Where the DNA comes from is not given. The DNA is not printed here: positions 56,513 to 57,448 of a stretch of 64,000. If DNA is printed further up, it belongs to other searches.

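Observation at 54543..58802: Secreted Cys-rich protein + ABC-2-type transporter operon adjacent to a tRNA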

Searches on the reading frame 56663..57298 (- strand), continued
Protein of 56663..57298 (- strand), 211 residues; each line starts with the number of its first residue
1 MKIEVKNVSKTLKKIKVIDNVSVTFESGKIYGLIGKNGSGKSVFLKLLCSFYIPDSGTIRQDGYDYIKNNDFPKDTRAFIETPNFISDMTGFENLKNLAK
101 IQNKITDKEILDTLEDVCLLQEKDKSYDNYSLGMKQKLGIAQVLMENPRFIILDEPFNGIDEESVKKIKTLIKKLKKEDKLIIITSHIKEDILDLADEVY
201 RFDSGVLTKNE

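Call 74: get_annotated_region(hit=H43, flank=4000)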
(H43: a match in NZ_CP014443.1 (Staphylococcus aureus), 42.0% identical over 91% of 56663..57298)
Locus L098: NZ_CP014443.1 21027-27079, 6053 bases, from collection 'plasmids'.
description: Staphylococcus aureus strain USA300-SUR23 plasmid pUSA04-1-SUR23, complete sequence
organism: Staphylococcus aureus (NCBI taxid 1280)
taxonomy: Bacteria; Bacillota; Bacilli; Bacillales; Staphylococcaceae; Staphylococcus; Staphylococcus aureus
host: -; source: Homo sapiens,Perineum; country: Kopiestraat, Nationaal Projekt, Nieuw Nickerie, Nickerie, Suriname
typing (MOB-suite, as given by PLSDB): mobilizable; replicon rep_cluster_1017,rep_cluster_1733,rep_cluster_2100
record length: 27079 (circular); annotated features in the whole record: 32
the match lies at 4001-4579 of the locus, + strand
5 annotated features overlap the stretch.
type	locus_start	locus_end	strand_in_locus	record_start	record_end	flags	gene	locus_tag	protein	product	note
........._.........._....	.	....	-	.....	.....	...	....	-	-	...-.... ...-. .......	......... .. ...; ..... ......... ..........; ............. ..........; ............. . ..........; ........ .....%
predicted_resistance_gene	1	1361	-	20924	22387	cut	msr(A)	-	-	ABC-F type ribosomal protection protein Msr(A)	predicted by amrfinderplus; class MACROLIDE/STREPTOGRAMIN; identity 100.0%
CDS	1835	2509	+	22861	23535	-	-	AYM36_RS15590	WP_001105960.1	IS6 family transposase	-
CDS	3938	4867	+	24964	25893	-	-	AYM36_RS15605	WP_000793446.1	ABC transporter ATP-binding protein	-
CDS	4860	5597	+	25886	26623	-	-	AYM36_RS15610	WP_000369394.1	ABC transporter permease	-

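Call 75: get_annotated_region(hit=H61, flank=4000)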
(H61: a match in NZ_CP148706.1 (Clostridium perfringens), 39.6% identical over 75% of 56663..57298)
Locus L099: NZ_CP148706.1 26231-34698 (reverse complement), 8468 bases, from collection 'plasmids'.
description: Clostridium perfringens strain Z1322PCP0088 plasmid pZ1322PCP0088-2, complete sequence
organism: Clostridium perfringens (NCBI taxid 1502)
taxonomy: Bacteria; Bacillota; Clostridia; Eubacteriales; Clostridiaceae; Clostridium; Clostridium perfringens
host: -; source: Dog,single cell; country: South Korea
typing (MOB-suite, as given by PLSDB): mobilizable; replicon rep_cluster_1519,rep_cluster_1519; relaxase MOBM
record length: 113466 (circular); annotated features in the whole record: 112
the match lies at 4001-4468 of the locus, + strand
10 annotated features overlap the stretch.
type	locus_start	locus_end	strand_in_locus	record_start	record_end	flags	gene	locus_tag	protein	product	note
CDS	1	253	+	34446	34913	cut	-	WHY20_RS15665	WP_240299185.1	DNA-binding protein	-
CDS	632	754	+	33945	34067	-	-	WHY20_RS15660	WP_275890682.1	transposase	GO:0006313 - DNA transposition [Evidence IEA]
CDS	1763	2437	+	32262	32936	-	-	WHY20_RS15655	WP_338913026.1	response regulator transcription factor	GO:0000160 - phosphorelay signal transduction system [Evidence IEA]; GO:0006355 - regulation of DNA-templated ...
CDS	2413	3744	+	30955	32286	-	-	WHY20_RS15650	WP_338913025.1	HAMP domain-containing sensor histidine kinase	GO:0007165 - signal transduction [Evidence IEA]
CDS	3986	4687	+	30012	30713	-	-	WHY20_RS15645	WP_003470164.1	lantibiotic protection ABC transporter ATP-binding subunit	-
CDS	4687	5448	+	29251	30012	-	-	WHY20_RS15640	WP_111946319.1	lantibiotic immunity ABC transporter MutE/EpiE family permease subunit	-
CDS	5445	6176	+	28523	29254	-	-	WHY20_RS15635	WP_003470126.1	lantibiotic immunity ABC transporter MutG family permease subunit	-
CDS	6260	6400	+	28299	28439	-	-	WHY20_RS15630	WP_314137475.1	hypothetical protein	-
CDS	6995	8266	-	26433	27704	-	-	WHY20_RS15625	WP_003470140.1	lanthionine synthetase C family protein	-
CDS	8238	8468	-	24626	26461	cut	-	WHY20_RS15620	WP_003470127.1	ABC transporter ATP-binding protein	-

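Call 89: get_annotated_region(hit=H9, flank=4500)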
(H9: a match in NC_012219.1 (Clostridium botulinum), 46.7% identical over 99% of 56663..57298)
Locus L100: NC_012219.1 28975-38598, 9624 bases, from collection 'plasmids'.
description: Clostridium botulinum plasmid pC2C203U28, complete sequence
organism: Clostridium botulinum (NCBI taxid 1491)
taxonomy: Bacteria; Bacillota; Clostridia; Eubacteriales; Clostridiaceae; Clostridium; Clostridium botulinum
host: -; source: -; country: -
typing (MOB-suite, as given by PLSDB): non-mobilizable; replicon rep_cluster_873
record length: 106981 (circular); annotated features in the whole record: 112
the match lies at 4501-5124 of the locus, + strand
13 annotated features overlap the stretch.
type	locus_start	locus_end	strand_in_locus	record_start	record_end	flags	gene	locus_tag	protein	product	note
CDS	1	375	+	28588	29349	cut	-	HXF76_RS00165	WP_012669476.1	ParA family protein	-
CDS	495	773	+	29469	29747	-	-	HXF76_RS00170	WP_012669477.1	hypothetical protein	-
CDS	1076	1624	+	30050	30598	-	-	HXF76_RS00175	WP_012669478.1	hypothetical protein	-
CDS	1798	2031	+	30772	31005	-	-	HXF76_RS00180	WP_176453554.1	hypothetical protein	-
CDS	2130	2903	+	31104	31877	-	-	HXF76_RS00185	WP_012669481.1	ABC transporter permease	-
CDS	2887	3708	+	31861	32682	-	-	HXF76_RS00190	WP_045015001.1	hypothetical protein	-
CDS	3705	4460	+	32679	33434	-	-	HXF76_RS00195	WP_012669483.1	hypothetical protein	-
CDS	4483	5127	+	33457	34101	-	-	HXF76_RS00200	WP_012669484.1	ABC transporter ATP-binding protein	-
CDS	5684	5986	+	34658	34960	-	-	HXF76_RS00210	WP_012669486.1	hypothetical protein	-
CDS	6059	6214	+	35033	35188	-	-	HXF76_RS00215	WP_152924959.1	hypothetical protein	-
CDS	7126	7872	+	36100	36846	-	-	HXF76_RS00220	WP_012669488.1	hypothetical protein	-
CDS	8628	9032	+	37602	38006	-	-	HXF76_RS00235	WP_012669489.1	hypothetical protein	-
CDS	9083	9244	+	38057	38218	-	-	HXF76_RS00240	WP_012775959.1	helix-turn-helix domain-containing protein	-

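Call 90: get_annotated_region(hit=H20, flank=4500)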
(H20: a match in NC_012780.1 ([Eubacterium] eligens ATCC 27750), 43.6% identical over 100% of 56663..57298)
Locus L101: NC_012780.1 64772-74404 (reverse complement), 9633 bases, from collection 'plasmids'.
description: [Eubacterium] eligens ATCC 27750 plasmid unnamed, complete sequence
organism: [Eubacterium] eligens ATCC 27750 (NCBI taxid 515620)
taxonomy: Bacteria; Bacillota; Clostridia; Lachnospirales; Lachnospiraceae; Lachnospira; Lachnospira eligens; [Eubacterium] eligens ATCC 27750
host: -; source: -; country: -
typing (MOB-suite, as given by PLSDB): non-mobilizable; replicon rep_cluster_238
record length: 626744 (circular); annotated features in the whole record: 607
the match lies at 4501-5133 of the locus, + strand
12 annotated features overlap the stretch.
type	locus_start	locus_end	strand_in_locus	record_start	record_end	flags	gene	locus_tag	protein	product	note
CDS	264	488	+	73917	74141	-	-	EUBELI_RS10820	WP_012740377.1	cyclic lactone autoinducer peptide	-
CDS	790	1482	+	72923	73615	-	-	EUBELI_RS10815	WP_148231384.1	hypothetical protein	-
CDS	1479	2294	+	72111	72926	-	-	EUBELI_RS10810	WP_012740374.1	ABC transporter permease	-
CDS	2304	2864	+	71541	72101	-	-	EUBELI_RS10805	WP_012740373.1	hypothetical protein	-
CDS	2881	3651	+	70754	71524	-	-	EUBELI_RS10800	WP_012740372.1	hypothetical protein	-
CDS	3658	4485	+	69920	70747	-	-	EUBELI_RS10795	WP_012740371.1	hypothetical protein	-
CDS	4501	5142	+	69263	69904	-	-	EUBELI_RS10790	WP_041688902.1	ATP-binding cassette domain-containing protein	-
CDS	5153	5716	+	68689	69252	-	-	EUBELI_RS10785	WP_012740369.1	accessory gene regulator B family protein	-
CDS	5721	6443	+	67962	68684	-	-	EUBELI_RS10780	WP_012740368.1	LytTR family DNA-binding domain-containing protein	-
CDS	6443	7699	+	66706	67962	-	-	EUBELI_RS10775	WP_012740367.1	sensor histidine kinase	-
CDS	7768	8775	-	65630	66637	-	-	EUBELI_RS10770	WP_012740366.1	sugar kinase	-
CDS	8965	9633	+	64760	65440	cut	-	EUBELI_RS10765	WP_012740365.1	YkgJ family cysteine cluster protein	-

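Call 91: get_annotated_region(hit=H11, flank=4500)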
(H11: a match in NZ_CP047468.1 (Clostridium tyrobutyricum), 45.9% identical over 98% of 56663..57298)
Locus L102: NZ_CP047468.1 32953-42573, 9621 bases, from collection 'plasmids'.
description: Clostridium tyrobutyricum strain L319 plasmid unnamed, complete sequence
organism: Clostridium tyrobutyricum (NCBI taxid 1519)
taxonomy: Bacteria; Bacillota; Clostridia; Eubacteriales; Clostridiaceae; Clostridium; Clostridium tyrobutyricum
host: -; source: Cow rumen,Cow rumen; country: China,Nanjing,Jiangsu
typing (MOB-suite, as given by PLSDB): mobilizable; relaxase MOBQ
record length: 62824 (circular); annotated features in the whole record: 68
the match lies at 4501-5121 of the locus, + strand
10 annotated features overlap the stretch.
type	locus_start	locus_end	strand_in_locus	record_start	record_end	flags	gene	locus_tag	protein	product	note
CDS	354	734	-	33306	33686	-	-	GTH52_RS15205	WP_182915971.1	hypothetical protein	-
CDS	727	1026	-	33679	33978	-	-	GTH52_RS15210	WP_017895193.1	type II toxin-antitoxin system Phd/YefM family antitoxin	-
CDS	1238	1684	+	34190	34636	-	-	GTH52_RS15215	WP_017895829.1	hypothetical protein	-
CDS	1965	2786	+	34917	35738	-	-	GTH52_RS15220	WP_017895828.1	hypothetical protein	-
CDS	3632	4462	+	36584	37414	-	-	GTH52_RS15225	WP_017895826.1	hypothetical protein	-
CDS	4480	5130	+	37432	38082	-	-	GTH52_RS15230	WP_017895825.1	ATP-binding cassette domain-containing protein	-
CDS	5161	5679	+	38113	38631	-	lepB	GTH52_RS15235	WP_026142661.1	signal peptidase I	GO:0009306 - protein secretion [Evidence IEA]; GO:0006465 - signal peptide processing [Evidence IEA]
CDS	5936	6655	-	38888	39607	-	-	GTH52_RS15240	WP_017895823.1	hypothetical protein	-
CDS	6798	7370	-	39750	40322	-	-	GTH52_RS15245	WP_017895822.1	recombinase family protein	GO:0006310 - DNA recombination [Evidence IEA]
CDS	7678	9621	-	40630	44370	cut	dsr2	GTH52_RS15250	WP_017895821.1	anti-phage defense-associated sirtuin Dsr2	-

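Call 115: search_dna_similar(query=L095:2013-2438:+, collection=plasmids, mode=protein, max_evalue=0.001, max_rows=25)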
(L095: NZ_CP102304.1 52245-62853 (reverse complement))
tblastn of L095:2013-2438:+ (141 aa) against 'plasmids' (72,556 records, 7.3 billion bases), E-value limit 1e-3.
Records with a match: 1; places in all: 1; records where one place covers at least 80% of the query: 1.
Best place of each record, by identity: >=99% 1.
By first word of the organism name: Clostridium 1.
By predicted mobility (MOB-suite, as given by PLSDB): mobilizable 1.
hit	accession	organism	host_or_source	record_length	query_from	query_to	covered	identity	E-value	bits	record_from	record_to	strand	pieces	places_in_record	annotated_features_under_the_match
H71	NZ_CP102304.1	Clostridium perfringens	swine,mixed culture,fecal sample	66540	1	141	100%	100.0%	1e-74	248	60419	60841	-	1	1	hypothetical protein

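Call 117: search_protein_families(library=pfam, proteins=[L100:2130-2903:+, L101:1479-2294:+, L102:1965-2786:+, L100:2887-3708:+, L100:3705-4460:+, L101:2881-3651:+, L101:3658-4485:+, L102:3632-4462:+, L101:790-1482:+, L101:2304-2864:+], max_evalue=1)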
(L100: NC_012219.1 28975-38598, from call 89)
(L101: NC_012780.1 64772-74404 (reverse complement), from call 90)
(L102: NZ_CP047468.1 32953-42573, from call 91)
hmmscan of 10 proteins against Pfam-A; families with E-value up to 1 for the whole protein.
L100:2130-2903:+ (257 aa): 1 family
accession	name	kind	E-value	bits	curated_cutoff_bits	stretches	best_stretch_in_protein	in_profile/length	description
PF12679.13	ABC2_membrane_2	-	0.015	15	27.2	1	5-230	4-228/283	ABC-2 family transporter protein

L101:1479-2294:+ (271 aa): 1 family
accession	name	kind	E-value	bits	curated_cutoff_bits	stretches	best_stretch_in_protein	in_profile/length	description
PF12730.13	ABC2_membrane_4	-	4.3e-05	24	27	1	4-196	1-178/179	ABC-2 family transporter protein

L102:1965-2786:+ (273 aa): 0 families

L100:2887-3708:+ (273 aa): 0 families

L100:3705-4460:+ (251 aa): 0 families

L101:2881-3651:+ (256 aa): 1 family
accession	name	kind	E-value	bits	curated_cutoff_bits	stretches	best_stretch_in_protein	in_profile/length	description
PF10762.14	DUF2583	-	0.018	15.9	27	1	188-252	4-68/88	Protein of unknown function (DUF2583)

L101:3658-4485:+ (275 aa): 1 family
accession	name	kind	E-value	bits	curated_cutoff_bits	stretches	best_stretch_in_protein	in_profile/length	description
PF04224.18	DUF417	-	0.39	10.7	27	0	23-199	23-164/175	Protein of unknown function, DUF417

L102:3632-4462:+ (276 aa): 1 family
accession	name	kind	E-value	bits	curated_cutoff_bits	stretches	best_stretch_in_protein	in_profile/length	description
PF04790.18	Sarcoglycan_1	-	0.11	12.2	32.5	1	244-269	10-35/259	Sarcoglycan complex subunit protein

L101:790-1482:+ (230 aa): 0 families

L101:2304-2864:+ (186 aa): 1 family
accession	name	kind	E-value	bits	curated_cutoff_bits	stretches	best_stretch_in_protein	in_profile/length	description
PF13121.11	DUF3976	-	0.055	14.4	25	1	2-23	15-36/40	Domain of unknown function (DUF3976)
